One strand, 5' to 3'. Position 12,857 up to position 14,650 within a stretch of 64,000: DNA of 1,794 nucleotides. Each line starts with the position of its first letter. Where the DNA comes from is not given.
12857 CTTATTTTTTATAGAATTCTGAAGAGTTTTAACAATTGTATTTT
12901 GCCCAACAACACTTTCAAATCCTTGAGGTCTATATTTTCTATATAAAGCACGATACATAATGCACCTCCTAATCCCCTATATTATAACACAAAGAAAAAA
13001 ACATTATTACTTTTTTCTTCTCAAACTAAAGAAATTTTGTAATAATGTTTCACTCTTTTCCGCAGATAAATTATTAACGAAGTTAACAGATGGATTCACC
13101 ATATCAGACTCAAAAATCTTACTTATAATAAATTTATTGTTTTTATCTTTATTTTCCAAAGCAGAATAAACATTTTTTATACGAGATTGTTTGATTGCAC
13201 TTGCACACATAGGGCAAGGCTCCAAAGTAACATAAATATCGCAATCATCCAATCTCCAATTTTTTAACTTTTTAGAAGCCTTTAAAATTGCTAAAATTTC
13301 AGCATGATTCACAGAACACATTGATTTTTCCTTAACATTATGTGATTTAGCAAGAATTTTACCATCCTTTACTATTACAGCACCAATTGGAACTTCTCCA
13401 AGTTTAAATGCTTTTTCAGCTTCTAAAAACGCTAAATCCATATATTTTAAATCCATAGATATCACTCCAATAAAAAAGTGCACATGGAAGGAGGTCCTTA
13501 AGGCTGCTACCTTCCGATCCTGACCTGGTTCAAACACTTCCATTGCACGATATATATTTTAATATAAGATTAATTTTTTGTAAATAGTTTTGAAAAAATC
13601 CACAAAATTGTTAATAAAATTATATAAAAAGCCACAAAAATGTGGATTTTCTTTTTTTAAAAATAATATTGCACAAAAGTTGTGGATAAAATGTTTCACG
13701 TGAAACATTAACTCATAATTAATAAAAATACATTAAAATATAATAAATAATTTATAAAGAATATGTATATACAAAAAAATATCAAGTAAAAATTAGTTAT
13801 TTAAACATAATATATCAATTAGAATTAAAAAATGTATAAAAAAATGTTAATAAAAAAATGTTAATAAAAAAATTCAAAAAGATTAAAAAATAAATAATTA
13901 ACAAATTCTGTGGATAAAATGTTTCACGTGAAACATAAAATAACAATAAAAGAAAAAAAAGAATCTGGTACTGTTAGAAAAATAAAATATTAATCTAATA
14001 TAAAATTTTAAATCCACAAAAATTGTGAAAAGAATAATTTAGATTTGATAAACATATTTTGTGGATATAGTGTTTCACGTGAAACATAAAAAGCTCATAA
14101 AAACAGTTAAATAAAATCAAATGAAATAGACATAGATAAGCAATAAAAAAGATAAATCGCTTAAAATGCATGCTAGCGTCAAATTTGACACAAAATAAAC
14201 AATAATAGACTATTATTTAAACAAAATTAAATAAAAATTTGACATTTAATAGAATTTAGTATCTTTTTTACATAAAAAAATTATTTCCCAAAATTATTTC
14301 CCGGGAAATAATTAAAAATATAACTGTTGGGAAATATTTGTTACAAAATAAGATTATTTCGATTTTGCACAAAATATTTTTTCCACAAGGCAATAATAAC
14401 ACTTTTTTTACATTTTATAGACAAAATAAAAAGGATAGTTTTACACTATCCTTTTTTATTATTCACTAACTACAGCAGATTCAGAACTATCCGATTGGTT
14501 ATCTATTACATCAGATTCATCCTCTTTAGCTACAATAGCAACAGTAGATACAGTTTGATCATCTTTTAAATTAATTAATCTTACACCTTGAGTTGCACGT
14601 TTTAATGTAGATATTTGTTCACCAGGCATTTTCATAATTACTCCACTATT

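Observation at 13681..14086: Three fixed-architecture DnaA-box plus perfect parS composite modules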

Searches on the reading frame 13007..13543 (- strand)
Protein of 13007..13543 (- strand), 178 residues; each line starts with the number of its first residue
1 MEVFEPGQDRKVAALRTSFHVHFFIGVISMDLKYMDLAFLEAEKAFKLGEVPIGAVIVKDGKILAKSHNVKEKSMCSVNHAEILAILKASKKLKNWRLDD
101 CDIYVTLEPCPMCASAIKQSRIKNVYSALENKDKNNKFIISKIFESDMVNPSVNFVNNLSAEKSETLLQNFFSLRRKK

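Call 50: search_protein_families(library=pfam, proteins=[window:13007-13543:-], max_evalue=0.001)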
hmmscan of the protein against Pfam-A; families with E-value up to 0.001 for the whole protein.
window:13007-13543:- (178 aa): 3 families
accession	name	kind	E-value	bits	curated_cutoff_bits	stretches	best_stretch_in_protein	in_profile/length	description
PF14437.12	MafB19-deam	-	1.6e-34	119.3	27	1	32-174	4-140/142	MafB19-like deaminase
PF00383.29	dCMP_cyt_deam_1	-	3.4e-29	101.2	25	1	31-127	4-100/102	Cytidine and deoxycytidylate deaminase zinc-binding region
PF14439.12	Bd3614-deam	-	1.1e-05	25.9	38.5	1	55-120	13-82/113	Bd3614-like deaminase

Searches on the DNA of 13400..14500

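Call 61: search_rna_families(source=window, start=13400, end=14500, threshold=evalue, max_evalue=1)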
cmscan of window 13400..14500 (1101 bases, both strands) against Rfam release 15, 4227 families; matches with E-value up to 1: 1.
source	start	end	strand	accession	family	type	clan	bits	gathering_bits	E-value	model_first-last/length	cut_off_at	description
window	13469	13554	-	RF00169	Bacteria_small_SRP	Gene;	CL00003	56.7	40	1.5e-11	1-97/97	no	Bacterial small signal recognition particle RNA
